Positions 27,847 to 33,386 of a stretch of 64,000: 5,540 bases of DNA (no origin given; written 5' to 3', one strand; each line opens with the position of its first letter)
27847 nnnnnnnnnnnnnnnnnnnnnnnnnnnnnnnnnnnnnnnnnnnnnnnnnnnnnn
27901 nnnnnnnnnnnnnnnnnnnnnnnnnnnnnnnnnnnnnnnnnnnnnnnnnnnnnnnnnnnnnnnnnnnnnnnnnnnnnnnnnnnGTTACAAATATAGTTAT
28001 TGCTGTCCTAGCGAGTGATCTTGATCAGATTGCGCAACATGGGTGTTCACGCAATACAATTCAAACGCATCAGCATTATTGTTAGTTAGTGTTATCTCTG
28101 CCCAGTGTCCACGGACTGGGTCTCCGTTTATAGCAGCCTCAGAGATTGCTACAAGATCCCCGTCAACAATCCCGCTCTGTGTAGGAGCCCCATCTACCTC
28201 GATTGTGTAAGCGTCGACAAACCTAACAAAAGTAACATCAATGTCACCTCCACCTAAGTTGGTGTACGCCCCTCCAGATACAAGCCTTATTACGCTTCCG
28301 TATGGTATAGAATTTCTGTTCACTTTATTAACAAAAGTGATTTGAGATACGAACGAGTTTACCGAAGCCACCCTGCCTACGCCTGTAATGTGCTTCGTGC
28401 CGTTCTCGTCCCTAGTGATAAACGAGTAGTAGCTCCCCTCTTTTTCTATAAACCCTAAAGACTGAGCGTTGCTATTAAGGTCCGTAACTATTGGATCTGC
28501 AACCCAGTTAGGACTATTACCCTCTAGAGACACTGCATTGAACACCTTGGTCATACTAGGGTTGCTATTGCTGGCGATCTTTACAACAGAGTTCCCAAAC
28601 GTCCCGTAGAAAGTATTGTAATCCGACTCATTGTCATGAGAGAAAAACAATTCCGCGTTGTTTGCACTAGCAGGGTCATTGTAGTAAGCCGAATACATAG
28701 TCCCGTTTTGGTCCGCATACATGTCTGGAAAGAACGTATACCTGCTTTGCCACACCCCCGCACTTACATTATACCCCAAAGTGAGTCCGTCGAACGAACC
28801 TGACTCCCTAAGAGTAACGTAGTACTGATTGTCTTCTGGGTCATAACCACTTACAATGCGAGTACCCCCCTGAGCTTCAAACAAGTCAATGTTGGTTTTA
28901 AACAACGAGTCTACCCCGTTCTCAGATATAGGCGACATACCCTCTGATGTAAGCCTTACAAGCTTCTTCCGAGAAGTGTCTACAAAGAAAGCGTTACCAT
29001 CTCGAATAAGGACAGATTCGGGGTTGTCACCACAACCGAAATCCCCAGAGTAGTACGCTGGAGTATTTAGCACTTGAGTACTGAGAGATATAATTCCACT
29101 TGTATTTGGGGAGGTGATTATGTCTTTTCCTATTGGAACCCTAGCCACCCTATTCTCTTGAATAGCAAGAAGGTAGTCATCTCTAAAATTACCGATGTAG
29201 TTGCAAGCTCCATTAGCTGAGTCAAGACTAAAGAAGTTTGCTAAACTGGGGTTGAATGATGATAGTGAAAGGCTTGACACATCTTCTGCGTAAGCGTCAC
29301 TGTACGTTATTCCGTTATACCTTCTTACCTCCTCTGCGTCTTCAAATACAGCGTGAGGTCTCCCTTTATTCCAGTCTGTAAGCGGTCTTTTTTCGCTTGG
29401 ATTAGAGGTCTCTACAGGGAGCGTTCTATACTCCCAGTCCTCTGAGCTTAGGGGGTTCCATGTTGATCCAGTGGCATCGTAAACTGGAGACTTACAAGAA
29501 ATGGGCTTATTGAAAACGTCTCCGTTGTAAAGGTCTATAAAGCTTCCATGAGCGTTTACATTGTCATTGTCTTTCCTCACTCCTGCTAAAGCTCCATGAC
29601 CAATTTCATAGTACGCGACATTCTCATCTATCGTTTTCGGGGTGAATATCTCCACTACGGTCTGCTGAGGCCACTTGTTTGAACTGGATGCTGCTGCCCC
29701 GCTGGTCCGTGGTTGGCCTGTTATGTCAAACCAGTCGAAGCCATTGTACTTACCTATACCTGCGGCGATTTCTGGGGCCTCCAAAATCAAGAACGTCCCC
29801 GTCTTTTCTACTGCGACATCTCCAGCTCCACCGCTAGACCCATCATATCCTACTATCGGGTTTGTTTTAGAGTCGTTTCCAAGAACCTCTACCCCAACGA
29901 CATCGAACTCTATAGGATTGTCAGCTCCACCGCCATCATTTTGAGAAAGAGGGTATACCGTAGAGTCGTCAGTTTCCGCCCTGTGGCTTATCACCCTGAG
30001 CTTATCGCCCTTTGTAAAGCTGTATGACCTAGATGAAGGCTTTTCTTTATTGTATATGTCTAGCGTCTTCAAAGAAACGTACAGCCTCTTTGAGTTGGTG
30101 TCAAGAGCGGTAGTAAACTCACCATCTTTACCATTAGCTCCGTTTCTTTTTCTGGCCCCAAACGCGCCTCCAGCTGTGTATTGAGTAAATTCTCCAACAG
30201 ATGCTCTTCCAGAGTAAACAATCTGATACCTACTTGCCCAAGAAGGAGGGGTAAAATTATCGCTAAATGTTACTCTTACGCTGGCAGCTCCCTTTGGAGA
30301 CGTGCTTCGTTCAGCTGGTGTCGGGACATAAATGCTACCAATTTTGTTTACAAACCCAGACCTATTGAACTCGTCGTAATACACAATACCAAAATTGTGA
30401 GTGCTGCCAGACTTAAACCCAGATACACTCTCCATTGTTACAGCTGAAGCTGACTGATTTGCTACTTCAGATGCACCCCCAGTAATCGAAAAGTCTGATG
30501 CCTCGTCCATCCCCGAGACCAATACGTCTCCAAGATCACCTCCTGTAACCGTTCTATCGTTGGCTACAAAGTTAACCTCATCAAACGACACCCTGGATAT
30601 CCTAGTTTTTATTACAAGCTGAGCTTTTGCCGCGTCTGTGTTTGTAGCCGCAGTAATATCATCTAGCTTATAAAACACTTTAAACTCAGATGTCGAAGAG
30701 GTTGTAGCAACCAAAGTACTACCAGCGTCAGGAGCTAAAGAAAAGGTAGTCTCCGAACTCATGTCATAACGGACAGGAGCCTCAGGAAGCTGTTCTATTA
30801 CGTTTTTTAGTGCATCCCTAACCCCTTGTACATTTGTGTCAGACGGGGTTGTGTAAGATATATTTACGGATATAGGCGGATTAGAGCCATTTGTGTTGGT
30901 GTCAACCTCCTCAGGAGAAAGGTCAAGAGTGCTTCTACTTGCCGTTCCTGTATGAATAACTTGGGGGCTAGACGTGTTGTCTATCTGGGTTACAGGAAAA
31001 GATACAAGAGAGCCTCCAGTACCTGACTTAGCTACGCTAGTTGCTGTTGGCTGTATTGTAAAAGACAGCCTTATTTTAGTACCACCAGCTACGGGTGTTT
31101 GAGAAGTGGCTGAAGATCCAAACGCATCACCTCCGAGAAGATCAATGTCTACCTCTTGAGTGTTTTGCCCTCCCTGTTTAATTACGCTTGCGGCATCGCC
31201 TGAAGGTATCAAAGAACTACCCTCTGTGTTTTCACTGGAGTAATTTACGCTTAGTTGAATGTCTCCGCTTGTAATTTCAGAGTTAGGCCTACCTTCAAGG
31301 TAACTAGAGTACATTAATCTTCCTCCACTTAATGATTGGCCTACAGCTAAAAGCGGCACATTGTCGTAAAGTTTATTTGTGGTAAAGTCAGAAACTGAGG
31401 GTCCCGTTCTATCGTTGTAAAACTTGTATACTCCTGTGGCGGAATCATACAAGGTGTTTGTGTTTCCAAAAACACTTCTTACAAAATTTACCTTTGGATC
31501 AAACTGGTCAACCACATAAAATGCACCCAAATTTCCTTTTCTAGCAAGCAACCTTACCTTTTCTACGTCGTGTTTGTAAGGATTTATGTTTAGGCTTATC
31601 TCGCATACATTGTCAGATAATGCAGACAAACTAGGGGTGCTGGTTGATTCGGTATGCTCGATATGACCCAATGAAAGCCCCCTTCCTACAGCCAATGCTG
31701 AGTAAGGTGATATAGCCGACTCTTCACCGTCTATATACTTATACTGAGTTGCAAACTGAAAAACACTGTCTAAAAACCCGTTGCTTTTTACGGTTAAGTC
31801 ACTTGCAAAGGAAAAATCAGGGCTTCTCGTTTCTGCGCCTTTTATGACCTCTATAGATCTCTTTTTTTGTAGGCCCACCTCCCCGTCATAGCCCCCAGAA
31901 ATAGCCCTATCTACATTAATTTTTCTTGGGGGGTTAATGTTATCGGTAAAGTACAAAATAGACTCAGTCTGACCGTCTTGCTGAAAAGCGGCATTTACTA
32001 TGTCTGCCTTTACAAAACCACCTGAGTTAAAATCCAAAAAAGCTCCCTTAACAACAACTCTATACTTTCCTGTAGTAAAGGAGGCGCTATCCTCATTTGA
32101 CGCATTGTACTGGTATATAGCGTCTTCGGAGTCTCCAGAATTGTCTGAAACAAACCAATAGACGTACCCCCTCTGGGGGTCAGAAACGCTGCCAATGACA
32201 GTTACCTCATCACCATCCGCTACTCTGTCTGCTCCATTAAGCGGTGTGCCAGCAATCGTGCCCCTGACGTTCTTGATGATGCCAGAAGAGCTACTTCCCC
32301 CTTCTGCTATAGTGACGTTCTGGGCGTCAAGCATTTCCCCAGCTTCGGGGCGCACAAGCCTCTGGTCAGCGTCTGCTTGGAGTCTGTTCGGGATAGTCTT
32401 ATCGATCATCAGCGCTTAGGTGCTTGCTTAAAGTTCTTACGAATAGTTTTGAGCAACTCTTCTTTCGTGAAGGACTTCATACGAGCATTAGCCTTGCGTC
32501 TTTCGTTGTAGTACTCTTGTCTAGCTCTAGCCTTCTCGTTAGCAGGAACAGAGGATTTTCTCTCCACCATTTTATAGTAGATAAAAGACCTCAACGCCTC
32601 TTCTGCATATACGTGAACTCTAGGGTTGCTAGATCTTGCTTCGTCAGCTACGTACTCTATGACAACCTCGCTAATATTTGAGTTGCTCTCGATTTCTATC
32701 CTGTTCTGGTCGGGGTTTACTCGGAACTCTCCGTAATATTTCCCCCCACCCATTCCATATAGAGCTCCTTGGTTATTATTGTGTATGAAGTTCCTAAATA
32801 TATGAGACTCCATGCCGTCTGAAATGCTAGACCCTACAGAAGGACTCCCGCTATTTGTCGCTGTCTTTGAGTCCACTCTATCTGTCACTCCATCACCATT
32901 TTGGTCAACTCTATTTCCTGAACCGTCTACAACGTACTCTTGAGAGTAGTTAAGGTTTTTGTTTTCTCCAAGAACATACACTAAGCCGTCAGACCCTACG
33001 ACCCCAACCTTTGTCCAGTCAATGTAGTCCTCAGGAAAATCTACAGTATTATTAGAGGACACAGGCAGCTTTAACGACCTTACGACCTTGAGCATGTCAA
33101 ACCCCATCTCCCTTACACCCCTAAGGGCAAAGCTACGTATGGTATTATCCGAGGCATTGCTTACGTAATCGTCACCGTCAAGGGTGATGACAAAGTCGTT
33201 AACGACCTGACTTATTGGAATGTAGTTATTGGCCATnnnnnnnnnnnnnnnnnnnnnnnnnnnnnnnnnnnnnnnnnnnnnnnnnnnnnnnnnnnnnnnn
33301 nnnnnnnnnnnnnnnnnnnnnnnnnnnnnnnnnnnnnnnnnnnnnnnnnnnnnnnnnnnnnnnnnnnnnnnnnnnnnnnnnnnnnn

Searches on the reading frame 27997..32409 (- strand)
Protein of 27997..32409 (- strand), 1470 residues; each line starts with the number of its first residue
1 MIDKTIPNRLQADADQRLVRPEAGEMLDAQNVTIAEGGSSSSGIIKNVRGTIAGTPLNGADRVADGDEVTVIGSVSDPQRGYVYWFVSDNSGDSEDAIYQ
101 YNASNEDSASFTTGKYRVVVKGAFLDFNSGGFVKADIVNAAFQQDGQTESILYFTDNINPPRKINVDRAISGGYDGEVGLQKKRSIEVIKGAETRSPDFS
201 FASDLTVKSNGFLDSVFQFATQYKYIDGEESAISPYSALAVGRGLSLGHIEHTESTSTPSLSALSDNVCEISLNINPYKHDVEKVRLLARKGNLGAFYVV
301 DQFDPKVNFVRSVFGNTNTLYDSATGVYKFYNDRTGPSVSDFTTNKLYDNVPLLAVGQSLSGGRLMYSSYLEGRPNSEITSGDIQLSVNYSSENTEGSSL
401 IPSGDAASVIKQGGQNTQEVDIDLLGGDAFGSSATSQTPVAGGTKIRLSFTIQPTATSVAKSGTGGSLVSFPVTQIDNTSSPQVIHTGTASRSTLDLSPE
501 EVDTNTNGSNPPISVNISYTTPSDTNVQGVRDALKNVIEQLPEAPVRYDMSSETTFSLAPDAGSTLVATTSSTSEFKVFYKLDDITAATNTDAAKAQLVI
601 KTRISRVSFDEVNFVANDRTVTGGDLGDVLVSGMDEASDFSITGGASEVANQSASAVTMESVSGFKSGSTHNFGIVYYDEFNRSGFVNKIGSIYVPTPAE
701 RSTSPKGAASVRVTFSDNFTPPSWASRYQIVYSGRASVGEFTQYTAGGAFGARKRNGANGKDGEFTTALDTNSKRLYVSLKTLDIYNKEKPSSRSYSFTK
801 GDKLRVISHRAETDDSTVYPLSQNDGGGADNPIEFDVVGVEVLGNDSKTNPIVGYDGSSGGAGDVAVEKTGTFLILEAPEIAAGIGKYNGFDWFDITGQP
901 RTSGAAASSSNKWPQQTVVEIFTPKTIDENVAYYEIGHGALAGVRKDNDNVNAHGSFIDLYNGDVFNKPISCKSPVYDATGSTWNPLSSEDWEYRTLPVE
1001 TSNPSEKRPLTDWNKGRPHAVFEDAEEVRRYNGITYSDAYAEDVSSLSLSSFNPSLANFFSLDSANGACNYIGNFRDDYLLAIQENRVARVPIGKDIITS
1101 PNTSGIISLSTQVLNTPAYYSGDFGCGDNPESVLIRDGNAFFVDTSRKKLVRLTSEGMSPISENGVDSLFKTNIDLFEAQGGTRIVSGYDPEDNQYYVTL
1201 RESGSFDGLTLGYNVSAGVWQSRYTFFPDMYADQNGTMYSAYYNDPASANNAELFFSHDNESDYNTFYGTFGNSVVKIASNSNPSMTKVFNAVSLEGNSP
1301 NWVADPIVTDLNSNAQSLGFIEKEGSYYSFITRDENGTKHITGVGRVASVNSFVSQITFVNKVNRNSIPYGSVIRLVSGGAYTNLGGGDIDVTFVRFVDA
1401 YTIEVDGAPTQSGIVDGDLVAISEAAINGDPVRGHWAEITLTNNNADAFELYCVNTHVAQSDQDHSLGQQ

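Call 5: search_protein_families(library=pfam, proteins=[window:27997-32409:-], max_evalue=0.1)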
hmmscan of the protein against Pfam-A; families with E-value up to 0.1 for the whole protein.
window:27997-32409:- (1470 aa): 1 family
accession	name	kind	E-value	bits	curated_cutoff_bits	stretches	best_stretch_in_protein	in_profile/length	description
PF25729.1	crAss_MUZ_C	-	3e-08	34.4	27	1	1263-1304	2-42/83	Crassvirus muzzle protein C-terminal domain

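Call 6: search_protein_families(library=phrogs, proteins=[window:27997-32409:-], max_evalue=0.01)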
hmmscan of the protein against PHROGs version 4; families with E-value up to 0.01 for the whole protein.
window:27997-32409:- (1470 aa): 2 families
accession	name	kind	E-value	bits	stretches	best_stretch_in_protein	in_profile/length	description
phrog_14478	-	head and packaging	6.9e-118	396.1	2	8-745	8-600/1474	virion structural protein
phrog_18548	-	unknown function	6.4e-16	59.8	1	1210-1461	4-239/241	-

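Call 8: search_protein_families(library=ncbifam, proteins=[window:27997-32409:-], max_evalue=0.1)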
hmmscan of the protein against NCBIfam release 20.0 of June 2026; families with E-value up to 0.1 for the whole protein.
window:27997-32409:- (1470 aa): 0 families

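Call 16: search_dna_similar(query=window:27997-32409:-, collection=phages, mode=protein, max_rows=25)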
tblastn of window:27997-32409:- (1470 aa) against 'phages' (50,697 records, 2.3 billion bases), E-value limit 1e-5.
Records with a match: 87; places in all: 88; records where one place covers at least 80% of the query: 0.
Best place of each record, by identity: <60% 87.
By first word of the organism name: Flavobacterium 68; Cellulophaga 15; Tenacibaculum 2; Maribacter 1; Caudoviricetes 1.
By host as written in the record: Flavobacterium sp. BAL314 68; Cellulophaga sp. HaHa_2_95 4; Cellulophaga baltica NN016038 2; Cellulophaga baltica #13 2; Cellulophaga baltica #19 2; Cellulophaga baltica NN016046 2; Cellulophaga baltica #18 2; Tenacibaculum sp. AHE14PA 2; and 3 more.
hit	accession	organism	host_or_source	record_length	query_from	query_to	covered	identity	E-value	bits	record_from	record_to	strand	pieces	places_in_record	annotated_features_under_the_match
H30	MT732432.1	Cellulophaga phage Calle_1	Cellulophaga sp. HaHa_2_95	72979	9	1461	64%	27.0%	6e-20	195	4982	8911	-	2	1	structural protein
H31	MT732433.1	Cellulophaga phage Calle_2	Cellulophaga sp. HaHa_2_95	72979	9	1461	64%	27.0%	6e-20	195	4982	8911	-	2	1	structural protein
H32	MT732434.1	Cellulophaga phage Calle_3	Cellulophaga sp. HaHa_2_95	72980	9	1461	64%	27.0%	6e-20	195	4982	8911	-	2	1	structural protein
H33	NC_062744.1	Cellulophaga phage Calle_1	Cellulophaga sp. HaHa_2_95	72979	9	1461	64%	27.0%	6e-20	195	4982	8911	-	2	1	virion structural protein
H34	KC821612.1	Cellulophaga phage phi40:1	Cellulophaga baltica NN015840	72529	9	1461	64%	26.4%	2e-20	196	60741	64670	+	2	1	structural protein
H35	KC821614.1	Cellulophaga phage phi38:1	Cellulophaga baltica NN016038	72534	9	1461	64%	26.4%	2e-20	196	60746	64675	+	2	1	structural protein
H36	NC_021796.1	Cellulophaga phage phi38:1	Cellulophaga baltica NN016038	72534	9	1461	64%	26.4%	2e-20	196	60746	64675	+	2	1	virion structural protein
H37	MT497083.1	Flavobacterium phage vB_FspP_elemoA_11-9C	Flavobacterium sp. BAL314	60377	10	1461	56%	27.6%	3e-20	204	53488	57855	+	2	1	structural protein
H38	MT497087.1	Flavobacterium phage vB_FspP_elemoA_13-1B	Flavobacterium sp. BAL314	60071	10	1461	56%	27.2%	8e-19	198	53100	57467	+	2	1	structural protein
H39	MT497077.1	Flavobacterium phage vB_FspP_elemoA_1-9C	Flavobacterium sp. BAL314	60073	10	1461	56%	27.2%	8e-19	198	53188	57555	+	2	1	structural protein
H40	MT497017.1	Flavobacterium phage vB_FspP_elemoA_7-9A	Flavobacterium sp. BAL314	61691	10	1461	56%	27.2%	8e-19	198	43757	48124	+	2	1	structural protein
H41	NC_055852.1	Flavobacterium phage vB_FspP_elemoA_7-9A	Flavobacterium sp. BAL314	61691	10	1461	56%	27.2%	8e-19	198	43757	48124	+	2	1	virion structural protein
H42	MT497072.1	Flavobacterium phage vB_FspP_elemoE_6-9C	Flavobacterium sp. BAL314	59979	10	1461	56%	27.0%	2e-18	195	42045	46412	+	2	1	structural protein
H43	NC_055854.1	Flavobacterium phage vB_FspP_elemoE_6-9C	Flavobacterium sp. BAL314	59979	10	1461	56%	27.0%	2e-18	195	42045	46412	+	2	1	virion structural protein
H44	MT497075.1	Flavobacterium phage vB_FspP_elemoA_1-9A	Flavobacterium sp. BAL314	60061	10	1461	56%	27.0%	2e-18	195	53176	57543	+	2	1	structural protein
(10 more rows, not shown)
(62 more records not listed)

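Call 17: get_annotated_region(hit=H36, flank=20000)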
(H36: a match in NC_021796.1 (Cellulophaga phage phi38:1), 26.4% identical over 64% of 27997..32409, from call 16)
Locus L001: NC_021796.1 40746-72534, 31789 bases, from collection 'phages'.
description: Cellulophaga phage phi38:1, complete genome.
organism: Cellulophaga phage phi38:1 (NCBI taxid 1327977)
taxonomy: Viruses; Duplodnaviria; Heunggongvirae; Uroviricota; Caudoviricetes; Pervagoviridae; Callevirus; Callevirus phi38una
host: Cellulophaga baltica NN016038; source: seawater; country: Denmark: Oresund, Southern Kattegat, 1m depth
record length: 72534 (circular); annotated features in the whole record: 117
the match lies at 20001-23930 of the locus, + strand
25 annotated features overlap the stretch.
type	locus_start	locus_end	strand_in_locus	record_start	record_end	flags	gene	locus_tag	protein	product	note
CDS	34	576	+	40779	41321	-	-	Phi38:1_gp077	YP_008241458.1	structural protein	annotation based on similarity to Cellulophaga phage phi18:1_gp77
CDS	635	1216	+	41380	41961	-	-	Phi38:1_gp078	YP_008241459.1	hypothetical protein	-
CDS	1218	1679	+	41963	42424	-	-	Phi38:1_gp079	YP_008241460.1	RyR domain containing protein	annotation based on sequence similarity to CDD cl03409 and Pfam PF02026.11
CDS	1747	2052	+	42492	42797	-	-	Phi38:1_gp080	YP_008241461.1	structural protein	annotation based on similarity to Cellulophaga phage phi18:1_gp80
CDS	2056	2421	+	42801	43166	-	-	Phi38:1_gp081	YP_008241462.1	hypothetical protein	-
CDS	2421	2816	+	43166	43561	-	-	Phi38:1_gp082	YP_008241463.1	hypothetical protein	-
CDS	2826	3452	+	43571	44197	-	-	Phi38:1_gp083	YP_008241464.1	endolysin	annotation based on sequence similarity to NCBI YP_004450093, CDD cd02696, and Pfam PF01520.13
CDS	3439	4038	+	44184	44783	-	-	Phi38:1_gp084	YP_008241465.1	hypothetical protein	-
CDS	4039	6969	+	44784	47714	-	-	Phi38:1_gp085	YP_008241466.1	peptidase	chaperone of endosialidase; annotation based on sequence similarity to CDD pfam13884 and Pfam PF13884.1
CDS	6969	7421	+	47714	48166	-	-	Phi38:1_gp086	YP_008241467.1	hypothetical protein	-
CDS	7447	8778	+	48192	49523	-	-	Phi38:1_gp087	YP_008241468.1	tail protein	annotation based on sequence similarity to NCBI AFU87619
CDS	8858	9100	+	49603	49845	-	-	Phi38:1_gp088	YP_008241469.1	hypothetical protein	-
CDS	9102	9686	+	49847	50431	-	-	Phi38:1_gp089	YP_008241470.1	co-chaperonin GroES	-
CDS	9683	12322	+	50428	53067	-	-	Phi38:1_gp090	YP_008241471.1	terminase large subunit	-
CDS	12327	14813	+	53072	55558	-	-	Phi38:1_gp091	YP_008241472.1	portal protein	annotation based on similarity to Cellulophaga phage phi18:1_gp91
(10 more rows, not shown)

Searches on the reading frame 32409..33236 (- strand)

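Call 10: search_protein_families(library=phrogs, proteins=[window:32409-33236:-], max_evalue=0.001)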
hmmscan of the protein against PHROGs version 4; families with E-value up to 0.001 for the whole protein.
window:32409-33236:- (275 aa): 1 family
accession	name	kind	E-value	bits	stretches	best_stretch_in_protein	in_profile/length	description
phrog_13977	-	head and packaging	8.8e-73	246.1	1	1-264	17-272/273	virion structural protein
